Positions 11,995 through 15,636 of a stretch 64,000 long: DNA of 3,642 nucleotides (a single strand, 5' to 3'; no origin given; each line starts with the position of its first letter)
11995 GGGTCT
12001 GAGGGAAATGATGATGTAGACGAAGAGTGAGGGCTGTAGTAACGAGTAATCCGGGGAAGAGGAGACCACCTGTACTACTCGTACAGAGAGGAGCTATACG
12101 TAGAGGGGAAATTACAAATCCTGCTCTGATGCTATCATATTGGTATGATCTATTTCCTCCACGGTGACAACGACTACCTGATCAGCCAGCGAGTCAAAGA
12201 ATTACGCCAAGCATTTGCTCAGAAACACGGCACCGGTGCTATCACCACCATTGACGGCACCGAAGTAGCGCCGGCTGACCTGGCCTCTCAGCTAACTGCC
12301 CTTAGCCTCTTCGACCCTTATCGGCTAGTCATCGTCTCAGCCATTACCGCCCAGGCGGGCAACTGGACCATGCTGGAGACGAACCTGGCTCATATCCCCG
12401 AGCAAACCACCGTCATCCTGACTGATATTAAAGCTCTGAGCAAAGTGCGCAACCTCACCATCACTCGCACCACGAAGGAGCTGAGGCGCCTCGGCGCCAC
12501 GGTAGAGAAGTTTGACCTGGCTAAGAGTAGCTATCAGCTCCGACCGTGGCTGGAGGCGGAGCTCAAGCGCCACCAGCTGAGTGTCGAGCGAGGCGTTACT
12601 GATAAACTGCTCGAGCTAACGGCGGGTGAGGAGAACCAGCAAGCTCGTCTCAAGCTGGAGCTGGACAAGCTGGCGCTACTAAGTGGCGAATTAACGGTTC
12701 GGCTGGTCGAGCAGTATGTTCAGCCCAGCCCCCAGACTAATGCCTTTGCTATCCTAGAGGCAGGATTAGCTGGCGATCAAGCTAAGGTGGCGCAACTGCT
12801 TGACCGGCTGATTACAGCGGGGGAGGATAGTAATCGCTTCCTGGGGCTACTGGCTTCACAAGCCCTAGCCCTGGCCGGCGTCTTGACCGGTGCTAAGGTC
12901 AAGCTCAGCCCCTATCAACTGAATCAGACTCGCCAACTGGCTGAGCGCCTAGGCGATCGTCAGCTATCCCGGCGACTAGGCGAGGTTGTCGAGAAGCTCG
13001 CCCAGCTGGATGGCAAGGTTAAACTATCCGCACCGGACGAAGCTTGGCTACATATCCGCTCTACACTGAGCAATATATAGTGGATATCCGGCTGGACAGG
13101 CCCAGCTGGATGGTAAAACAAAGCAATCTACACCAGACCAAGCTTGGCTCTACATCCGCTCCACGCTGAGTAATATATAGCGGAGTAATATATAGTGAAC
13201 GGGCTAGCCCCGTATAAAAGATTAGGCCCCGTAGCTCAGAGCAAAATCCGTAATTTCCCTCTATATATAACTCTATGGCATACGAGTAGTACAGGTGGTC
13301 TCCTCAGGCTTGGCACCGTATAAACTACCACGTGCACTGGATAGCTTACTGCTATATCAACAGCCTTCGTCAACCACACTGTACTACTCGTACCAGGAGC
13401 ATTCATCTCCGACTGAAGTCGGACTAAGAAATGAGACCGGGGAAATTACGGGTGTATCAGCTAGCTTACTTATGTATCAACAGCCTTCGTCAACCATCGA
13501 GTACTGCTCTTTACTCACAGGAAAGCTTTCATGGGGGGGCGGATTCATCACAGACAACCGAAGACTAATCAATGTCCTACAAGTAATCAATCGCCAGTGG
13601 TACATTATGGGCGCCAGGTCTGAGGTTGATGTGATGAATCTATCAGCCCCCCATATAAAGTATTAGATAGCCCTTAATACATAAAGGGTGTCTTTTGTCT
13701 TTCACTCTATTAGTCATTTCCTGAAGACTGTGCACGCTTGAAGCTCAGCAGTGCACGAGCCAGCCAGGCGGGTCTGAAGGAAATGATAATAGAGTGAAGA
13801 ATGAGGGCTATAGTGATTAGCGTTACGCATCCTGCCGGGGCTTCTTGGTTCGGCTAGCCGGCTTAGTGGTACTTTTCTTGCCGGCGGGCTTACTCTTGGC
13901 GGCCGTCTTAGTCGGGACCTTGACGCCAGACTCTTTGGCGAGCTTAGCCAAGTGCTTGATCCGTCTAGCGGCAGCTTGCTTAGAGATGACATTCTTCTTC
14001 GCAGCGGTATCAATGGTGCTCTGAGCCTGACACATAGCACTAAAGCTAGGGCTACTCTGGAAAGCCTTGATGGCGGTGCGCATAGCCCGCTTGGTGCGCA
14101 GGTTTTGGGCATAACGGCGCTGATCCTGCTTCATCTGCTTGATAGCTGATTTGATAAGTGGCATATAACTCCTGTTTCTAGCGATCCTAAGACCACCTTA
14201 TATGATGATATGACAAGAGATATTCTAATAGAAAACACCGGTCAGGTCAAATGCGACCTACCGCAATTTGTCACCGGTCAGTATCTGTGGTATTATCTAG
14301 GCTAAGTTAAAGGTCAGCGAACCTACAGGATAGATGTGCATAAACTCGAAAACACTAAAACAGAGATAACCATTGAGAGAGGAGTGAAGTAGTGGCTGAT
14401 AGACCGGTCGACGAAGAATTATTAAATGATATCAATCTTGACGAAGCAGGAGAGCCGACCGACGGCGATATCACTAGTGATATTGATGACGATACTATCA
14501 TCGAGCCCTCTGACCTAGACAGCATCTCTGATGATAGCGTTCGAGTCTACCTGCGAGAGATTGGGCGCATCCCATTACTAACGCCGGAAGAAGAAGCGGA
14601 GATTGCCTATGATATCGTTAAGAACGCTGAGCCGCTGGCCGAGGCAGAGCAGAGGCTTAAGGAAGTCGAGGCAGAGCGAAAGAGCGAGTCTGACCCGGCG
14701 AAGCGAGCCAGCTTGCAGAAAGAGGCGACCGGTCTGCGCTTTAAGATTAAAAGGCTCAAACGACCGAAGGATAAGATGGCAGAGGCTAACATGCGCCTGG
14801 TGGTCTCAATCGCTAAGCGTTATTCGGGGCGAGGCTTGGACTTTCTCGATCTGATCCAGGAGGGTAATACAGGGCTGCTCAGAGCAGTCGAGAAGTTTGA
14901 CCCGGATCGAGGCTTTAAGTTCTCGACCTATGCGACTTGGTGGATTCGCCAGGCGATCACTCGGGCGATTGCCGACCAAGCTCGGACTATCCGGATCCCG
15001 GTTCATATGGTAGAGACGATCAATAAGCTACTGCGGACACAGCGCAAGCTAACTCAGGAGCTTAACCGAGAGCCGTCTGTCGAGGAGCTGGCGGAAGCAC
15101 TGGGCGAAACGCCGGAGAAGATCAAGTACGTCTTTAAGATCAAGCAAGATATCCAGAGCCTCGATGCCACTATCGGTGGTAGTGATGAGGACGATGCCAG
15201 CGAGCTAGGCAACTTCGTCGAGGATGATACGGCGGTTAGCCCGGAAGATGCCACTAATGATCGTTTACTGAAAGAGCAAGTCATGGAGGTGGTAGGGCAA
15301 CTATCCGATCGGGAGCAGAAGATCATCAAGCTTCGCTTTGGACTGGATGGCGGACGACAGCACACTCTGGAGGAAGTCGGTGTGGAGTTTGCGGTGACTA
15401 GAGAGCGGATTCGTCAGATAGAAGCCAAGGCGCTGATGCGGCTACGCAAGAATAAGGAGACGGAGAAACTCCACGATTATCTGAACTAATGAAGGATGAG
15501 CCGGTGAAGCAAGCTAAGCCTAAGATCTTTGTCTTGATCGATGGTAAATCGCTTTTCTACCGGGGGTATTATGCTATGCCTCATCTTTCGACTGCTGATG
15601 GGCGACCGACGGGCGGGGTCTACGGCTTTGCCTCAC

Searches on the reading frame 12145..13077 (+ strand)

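Call 74: search_protein_families(library=pfam, proteins=[window:12145-13077:+], max_evalue=0.0001)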
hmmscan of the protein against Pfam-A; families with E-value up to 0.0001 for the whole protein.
window:12145-13077:+ (311 aa): 2 families
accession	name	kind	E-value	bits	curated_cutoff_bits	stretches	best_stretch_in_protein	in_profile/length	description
PF06144.19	DNA_pol3_delta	-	1.6e-07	31.8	21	1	3-109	1-110/124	DNA polymerase III, delta subunit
PF21694.2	DNA_pol3_delta_C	-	4.1e-05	24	27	0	198-293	2-104/121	DNA polymerase III delta subunit, C-terminal domain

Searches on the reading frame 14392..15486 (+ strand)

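Call 56: search_protein_families(library=pfam, proteins=[window:14392-15486:+], max_evalue=0.001)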
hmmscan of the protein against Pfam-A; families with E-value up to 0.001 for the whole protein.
window:14392-15486:+ (365 aa): 4 families
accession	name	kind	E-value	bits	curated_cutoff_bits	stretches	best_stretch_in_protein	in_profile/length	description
PF04542.20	Sigma70_r2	-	2.9e-25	88.3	24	1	130-199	2-71/71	Sigma-70 region 2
PF04539.22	Sigma70_r3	-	2e-21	76.3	25.3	1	208-287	1-77/78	Sigma-70 region 3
PF04545.22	Sigma70_r4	-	1e-16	60.6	24.1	1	302-353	3-50/50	Sigma-70, region 4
PF00140.25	Sigma70_r1_2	-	5e-12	46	22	1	48-72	1-25/34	Sigma-70 factor, region 1.2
